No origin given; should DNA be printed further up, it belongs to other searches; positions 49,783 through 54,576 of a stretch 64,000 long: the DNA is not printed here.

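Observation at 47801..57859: A 10-kb locus of giant, domain-less proteins in divergent operons: best candidate for an undescribed system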

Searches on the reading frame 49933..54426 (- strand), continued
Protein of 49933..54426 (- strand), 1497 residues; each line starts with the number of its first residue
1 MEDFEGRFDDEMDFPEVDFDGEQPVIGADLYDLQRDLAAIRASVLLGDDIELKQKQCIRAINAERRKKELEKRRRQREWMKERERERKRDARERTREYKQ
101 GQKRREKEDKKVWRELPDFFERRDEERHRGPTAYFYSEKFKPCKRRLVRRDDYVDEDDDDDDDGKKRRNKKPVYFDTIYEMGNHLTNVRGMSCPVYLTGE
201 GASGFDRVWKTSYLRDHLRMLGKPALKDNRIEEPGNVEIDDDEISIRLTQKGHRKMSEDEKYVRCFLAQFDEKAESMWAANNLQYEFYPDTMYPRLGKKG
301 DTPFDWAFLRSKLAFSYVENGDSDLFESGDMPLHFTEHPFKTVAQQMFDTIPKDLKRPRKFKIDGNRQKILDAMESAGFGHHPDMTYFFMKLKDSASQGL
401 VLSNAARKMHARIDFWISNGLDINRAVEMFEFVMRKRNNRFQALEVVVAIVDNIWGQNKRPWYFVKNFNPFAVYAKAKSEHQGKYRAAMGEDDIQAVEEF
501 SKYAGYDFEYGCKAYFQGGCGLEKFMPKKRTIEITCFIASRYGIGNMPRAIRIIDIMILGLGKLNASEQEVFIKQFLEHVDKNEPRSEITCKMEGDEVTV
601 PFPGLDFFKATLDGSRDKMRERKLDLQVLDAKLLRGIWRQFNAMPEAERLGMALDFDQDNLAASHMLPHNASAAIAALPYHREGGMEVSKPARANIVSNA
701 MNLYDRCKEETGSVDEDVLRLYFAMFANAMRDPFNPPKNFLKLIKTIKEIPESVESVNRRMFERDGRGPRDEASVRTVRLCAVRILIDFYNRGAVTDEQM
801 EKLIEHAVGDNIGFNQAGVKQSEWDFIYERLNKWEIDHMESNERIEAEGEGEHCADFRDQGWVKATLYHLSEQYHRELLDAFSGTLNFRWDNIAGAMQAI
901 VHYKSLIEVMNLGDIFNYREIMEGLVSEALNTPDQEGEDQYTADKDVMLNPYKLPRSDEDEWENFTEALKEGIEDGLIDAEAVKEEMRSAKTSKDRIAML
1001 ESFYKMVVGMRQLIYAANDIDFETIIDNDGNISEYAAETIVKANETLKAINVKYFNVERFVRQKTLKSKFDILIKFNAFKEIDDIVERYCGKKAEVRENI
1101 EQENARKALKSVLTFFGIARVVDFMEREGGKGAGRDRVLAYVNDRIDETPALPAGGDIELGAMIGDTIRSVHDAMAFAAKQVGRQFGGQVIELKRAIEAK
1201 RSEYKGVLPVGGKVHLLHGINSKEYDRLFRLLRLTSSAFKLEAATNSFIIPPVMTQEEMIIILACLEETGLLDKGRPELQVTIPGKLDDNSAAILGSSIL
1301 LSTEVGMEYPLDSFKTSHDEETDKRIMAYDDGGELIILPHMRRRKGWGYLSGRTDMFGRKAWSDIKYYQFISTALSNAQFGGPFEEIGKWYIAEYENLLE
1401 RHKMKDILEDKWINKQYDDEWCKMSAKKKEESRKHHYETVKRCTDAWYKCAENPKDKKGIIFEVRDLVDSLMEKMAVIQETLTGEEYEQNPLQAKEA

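Call 97: list_cluster_members(proteins=[P0066, P0072, P0090, P0093, P0100, P0126, P0134, P0148, P0159, P0163])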
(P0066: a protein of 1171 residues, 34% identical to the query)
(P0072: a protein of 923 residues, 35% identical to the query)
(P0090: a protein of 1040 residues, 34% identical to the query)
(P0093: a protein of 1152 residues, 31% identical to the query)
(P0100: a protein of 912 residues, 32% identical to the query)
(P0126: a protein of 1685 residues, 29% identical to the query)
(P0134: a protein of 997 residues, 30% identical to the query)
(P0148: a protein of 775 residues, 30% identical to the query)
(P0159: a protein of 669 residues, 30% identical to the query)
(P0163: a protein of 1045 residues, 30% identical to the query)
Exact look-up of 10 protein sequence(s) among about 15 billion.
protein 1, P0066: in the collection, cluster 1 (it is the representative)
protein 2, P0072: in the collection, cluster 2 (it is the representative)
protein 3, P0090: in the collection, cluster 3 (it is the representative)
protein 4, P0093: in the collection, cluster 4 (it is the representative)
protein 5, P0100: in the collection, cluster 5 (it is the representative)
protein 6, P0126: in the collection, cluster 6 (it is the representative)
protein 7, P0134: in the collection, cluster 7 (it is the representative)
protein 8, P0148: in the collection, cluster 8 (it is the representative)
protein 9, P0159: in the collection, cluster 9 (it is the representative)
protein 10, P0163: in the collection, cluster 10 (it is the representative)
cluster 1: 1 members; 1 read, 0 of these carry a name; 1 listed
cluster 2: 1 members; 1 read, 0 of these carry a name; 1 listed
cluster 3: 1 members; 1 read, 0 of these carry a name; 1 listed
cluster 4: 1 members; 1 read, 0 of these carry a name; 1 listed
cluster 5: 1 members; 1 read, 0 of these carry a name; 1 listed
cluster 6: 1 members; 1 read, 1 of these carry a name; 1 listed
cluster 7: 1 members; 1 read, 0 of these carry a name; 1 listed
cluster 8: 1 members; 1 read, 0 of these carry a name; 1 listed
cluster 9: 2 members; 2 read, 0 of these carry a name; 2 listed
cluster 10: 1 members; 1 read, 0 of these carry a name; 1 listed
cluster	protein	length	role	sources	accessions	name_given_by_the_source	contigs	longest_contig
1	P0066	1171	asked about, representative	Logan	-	-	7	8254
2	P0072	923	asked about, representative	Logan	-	-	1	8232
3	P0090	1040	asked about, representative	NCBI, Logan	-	-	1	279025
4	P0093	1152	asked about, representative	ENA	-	-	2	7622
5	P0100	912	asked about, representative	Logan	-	-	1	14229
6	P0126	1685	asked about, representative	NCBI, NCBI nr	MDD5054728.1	MAG: hypothetical protein PHZ00_00495 [Candidatus Peribacteraceae bacterium] | hypothetical protein [Candidatus Peribacteraceae bacterium]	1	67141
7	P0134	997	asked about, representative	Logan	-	-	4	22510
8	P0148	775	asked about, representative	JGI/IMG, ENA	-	-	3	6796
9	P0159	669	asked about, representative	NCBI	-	-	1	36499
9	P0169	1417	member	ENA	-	-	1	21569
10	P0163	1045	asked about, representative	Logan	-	-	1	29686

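Call 103: find_encoding_contigs(protein=P0076, flank=6000, max_places=1)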
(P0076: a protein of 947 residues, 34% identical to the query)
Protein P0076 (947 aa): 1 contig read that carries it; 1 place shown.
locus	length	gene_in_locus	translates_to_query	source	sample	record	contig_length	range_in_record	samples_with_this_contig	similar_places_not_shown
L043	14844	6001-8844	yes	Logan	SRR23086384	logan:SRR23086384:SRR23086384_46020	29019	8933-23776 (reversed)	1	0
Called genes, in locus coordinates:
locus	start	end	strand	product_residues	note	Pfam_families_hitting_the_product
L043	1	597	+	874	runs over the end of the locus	PF00082:Peptidase_S8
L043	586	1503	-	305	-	PF07728:AAA_5 (faint), PF06745:ATPase (weak), PF00004:AAA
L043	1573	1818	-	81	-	-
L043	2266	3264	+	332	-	PF00149:Metallophos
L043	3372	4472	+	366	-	-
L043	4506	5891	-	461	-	-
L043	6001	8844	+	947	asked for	-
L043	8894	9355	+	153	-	PF18024:HTH_50 (faint), PF13556:HTH_30 (weak)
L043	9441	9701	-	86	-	PF00076:RRM_1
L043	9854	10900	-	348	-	-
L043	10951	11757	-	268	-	PF04055:Radical_SAM (weak)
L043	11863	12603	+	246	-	-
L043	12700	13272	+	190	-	PF00717:Peptidase_S24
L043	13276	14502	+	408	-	PF00817:IMS, PF21999:IMS_HHH_1 (faint), PF11798:IMS_HHH (faint), PF11799:IMS_C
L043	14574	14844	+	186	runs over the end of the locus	-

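Call 104: find_encoding_contigs(protein=P0090, flank=6000, max_places=1)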
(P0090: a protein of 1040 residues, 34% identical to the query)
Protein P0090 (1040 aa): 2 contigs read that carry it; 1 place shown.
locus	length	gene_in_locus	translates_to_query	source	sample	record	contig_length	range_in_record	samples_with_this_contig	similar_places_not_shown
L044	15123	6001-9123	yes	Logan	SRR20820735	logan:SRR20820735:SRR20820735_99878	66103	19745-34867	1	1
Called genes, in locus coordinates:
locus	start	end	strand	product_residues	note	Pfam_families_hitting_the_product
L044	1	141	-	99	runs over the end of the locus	PF02575:YbaB_DNA_bd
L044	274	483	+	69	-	-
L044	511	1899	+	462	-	PF01926:MMR_HSR1, PF02421:FeoB_N, PF00009:GTP_EFTU, PF00071:Ras (weak), PF01926:MMR_HSR1, PF02421:FeoB_N, PF04548:AIG1 (weak), PF14714:KH_dom-like, +3 more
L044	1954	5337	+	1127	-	-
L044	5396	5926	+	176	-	-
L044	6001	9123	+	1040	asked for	-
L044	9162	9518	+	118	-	-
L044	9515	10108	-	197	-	PF13462:Thioredoxin_4, PF01323:DSBA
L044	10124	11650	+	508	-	PF05496:RuvB_N (weak), PF13177:DNA_pol3_delta2, PF07728:AAA_5 (weak), PF13401:AAA_22 (weak), PF00004:AAA, PF21960:RCF1-5-like_lid, PF22608:DNAX_ATPase_lid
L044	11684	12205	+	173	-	PF01812:5-FTHF_cyc-lig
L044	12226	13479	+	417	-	PF00464:SHMT, PF00155:Aminotran_1_2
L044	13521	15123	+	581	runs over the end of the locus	PF00395:SLH (faint), PF22694:CtpB_N-like (weak), PF00595:PDZ, PF13180:PDZ_2, PF17820:PDZ_6, PF03572:Peptidase_S41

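Call 105: find_encoding_contigs(protein=P0057, flank=6000, max_places=1)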
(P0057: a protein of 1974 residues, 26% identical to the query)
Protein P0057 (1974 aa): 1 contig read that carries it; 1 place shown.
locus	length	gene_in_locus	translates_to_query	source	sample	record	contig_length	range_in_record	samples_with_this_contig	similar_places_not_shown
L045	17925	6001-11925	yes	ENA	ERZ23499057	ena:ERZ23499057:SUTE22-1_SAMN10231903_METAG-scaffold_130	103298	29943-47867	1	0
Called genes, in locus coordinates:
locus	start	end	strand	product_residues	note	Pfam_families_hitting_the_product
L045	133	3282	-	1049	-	PF21760:SecD_1st, PF00639:Rotamase, PF13145:Rotamase_2 (weak), PF13616:Rotamase_3, PF22599:SecDF_P1_head, PF03176:MMPL, PF07549:Sec_GG, PF02355:SecD_SecF_C, +1 more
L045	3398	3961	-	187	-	PF01050:MannoseP_isomer (weak), PF07883:Cupin_2 (weak)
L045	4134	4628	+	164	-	PF01936:NYN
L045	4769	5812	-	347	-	PF00483:NTP_transferase, PF12804:NTP_transf_3 (weak), PF22640:ManC_GMP_beta-helix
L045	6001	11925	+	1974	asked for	-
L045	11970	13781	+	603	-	-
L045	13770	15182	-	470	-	PF01676:Metalloenzyme, PF06415:iPGM_N, PF01663:Phosphodiest (weak)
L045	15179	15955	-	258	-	PF06750:A24_N_bact, PF01478:Peptidase_A24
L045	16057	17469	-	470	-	PF00515:TPR_1 (weak), PF07719:TPR_2 (weak), PF13432:TPR_16 (weak), PF14559:TPR_19, PF25063:ARM_TT21_C (weak), PF23914:TPR_CcmH_CycH, PF12895:ANAPC3 (weak), PF13181:TPR_8 (weak), +14 more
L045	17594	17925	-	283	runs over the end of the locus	-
